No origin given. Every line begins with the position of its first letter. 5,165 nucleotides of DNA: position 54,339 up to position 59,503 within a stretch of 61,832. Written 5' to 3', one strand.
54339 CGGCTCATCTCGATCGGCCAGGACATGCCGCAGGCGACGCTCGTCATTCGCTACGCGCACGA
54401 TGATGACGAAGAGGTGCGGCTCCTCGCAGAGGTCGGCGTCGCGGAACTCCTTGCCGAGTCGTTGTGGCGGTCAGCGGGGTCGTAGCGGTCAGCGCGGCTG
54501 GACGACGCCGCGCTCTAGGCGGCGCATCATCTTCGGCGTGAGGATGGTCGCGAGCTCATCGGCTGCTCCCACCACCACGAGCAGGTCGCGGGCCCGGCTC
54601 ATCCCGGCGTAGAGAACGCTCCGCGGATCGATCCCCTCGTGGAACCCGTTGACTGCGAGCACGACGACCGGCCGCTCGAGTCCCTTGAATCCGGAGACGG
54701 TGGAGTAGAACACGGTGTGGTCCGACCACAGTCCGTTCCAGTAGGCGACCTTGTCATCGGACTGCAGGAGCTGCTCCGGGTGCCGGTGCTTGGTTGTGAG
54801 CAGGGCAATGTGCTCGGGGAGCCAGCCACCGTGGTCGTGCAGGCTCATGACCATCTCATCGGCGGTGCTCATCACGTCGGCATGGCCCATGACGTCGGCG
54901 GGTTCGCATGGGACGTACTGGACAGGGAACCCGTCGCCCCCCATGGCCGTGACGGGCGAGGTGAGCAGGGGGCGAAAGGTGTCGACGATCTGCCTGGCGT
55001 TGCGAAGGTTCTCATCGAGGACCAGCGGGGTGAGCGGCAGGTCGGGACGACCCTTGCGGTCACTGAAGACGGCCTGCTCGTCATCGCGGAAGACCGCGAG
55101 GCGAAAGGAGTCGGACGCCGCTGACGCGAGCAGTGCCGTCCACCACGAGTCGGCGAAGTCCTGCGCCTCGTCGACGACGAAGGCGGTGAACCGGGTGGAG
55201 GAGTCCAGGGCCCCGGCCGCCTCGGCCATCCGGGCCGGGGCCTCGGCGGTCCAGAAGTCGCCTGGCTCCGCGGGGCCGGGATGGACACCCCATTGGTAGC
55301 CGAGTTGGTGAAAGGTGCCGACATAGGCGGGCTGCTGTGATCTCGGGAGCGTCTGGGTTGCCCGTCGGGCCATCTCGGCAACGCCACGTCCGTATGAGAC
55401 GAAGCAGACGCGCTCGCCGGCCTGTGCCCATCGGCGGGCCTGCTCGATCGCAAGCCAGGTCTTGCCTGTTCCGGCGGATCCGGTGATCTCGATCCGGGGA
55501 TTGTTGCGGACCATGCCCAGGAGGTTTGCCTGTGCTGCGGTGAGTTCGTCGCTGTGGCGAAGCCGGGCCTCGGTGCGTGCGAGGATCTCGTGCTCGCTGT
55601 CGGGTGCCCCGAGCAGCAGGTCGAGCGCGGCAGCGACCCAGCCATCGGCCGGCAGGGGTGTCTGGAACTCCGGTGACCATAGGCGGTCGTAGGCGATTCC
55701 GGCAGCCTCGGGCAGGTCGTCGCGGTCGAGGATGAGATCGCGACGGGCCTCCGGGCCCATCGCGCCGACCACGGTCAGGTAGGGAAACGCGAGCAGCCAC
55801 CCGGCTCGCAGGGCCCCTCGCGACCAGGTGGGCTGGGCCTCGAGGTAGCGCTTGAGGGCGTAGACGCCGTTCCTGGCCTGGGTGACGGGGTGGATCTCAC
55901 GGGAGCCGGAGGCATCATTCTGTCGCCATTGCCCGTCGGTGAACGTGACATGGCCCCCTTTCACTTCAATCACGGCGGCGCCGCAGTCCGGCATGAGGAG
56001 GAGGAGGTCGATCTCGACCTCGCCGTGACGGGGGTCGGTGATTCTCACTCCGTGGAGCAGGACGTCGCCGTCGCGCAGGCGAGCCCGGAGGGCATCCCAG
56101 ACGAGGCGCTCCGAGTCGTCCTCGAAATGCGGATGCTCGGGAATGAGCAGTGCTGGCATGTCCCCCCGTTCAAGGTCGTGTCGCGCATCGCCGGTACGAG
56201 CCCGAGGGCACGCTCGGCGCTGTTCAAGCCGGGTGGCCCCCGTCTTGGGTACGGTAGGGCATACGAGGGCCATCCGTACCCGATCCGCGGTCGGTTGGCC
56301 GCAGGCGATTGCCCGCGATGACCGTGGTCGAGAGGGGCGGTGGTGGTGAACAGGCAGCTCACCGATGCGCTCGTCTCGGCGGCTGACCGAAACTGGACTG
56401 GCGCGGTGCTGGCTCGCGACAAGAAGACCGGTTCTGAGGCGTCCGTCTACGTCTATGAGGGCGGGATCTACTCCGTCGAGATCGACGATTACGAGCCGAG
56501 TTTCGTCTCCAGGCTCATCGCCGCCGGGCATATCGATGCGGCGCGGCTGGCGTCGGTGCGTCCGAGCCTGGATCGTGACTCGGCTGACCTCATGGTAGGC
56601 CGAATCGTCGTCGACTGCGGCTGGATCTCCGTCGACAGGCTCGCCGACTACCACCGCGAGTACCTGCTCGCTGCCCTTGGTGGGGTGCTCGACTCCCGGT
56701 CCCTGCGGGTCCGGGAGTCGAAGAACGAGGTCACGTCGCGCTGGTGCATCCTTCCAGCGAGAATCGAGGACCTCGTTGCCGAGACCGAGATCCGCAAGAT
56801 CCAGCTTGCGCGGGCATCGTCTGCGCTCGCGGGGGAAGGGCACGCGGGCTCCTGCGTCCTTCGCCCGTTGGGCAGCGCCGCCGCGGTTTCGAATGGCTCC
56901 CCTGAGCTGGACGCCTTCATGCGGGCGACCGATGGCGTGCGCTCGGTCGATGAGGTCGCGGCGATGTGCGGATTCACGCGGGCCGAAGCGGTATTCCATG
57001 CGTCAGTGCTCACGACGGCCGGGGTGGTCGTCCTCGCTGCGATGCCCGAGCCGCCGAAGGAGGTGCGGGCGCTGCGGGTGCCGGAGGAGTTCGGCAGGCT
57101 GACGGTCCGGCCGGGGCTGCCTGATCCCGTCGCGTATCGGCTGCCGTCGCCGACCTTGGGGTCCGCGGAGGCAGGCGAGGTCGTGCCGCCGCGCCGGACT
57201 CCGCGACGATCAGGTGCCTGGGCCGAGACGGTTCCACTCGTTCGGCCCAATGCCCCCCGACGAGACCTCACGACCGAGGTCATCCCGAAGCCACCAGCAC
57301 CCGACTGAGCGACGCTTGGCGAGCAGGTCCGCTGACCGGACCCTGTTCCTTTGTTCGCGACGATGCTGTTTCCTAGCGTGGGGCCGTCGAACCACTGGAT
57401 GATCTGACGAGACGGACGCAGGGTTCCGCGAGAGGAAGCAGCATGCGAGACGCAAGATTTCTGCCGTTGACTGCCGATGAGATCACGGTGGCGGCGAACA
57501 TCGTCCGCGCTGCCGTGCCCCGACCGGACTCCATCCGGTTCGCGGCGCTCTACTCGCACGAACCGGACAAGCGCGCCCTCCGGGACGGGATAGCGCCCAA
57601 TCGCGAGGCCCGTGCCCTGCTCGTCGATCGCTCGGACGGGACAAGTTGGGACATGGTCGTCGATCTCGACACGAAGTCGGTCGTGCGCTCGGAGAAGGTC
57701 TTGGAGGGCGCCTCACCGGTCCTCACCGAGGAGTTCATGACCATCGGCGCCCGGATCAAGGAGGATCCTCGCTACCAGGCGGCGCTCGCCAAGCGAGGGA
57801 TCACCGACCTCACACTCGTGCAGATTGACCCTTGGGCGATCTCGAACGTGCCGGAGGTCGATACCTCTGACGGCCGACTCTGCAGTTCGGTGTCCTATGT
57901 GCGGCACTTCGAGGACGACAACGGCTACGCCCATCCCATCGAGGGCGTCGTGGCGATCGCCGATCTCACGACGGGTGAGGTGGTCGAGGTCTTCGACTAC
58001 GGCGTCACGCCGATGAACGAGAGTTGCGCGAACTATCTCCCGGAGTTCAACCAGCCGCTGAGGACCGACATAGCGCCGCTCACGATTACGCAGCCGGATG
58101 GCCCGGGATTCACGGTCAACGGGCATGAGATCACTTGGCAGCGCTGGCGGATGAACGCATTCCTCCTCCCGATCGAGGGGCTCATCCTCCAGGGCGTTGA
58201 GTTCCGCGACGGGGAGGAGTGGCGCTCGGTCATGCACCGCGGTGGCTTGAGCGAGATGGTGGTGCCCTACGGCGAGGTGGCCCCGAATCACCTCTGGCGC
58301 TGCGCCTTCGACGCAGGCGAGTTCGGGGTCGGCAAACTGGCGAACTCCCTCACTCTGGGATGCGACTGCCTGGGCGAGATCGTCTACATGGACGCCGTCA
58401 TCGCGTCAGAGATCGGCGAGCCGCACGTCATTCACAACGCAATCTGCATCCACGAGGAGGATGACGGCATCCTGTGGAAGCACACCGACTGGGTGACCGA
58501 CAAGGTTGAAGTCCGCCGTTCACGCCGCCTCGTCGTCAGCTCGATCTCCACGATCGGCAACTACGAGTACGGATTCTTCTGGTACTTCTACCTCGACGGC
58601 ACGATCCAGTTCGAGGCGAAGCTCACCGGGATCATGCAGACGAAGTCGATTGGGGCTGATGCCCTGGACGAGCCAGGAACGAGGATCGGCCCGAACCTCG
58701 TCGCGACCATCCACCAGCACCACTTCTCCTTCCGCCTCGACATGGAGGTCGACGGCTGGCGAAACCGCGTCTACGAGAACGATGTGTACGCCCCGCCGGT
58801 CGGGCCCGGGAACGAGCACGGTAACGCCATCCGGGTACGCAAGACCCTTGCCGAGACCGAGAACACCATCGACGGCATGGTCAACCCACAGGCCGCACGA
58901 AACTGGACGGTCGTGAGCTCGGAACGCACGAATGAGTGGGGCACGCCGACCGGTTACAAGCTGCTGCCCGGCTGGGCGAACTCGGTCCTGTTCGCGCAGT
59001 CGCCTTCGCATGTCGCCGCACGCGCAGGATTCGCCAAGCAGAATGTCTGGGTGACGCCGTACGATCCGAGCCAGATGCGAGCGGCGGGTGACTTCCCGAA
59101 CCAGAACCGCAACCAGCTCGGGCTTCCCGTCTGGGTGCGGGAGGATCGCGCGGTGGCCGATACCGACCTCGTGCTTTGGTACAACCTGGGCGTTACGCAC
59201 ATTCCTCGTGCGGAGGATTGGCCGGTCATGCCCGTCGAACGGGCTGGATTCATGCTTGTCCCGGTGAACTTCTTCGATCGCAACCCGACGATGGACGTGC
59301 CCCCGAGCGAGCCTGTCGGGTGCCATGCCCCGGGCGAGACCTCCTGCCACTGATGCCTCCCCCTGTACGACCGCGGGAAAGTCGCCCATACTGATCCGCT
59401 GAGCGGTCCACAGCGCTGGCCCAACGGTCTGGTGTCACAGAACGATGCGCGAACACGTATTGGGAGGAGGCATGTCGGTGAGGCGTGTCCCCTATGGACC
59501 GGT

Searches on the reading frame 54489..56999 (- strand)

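Call 95: search_protein_families(library=pfam, proteins=[window:54489-56999:-], max_evalue=0.00001)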
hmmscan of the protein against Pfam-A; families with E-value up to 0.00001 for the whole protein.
window:54489-56999:- (836 aa): 5 families
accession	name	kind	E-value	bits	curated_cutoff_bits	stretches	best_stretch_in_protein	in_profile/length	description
PF08378.17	NERD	-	1.4e-13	51.8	22.1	1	296-387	5-98/111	Nuclease-related domain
PF13538.12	UvrD_C_2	-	1.1e-06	28.8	27.4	1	763-810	2-52/52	UvrD-like helicase C-terminal domain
PF00580.27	UvrD-helicase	-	2.3e-06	27.9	23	0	503-569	16-88/271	UvrD/REP helicase N-terminal domain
PF13245.12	AAA_19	-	3e-06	27.9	25.1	1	498-644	9-130/134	AAA domain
PF13604.12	AAA_30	-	4.6e-06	26.9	27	1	486-642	2-127/191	AAA domain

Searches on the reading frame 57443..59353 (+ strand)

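Call 95: search_protein_families(library=pfam, proteins=[window:57443-59353:+], max_evalue=0.00001)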
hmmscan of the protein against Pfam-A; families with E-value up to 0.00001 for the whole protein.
window:57443-59353:+ (636 aa): 3 families
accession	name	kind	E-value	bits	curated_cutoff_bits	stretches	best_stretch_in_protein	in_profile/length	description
PF01179.26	Cu_amine_oxid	-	3.3e-149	497.7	27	1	214-617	2-407/407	Copper amine oxidase, enzyme domain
PF21994.1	AGAO-like_N2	-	1.7e-13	51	27.4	1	10-82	1-75/76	AGAO-like N2 domain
PF02728.21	Cu_amine_oxidN3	-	7.4e-11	42.7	22.6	1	92-183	2-90/100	Copper amine oxidase, N3 domain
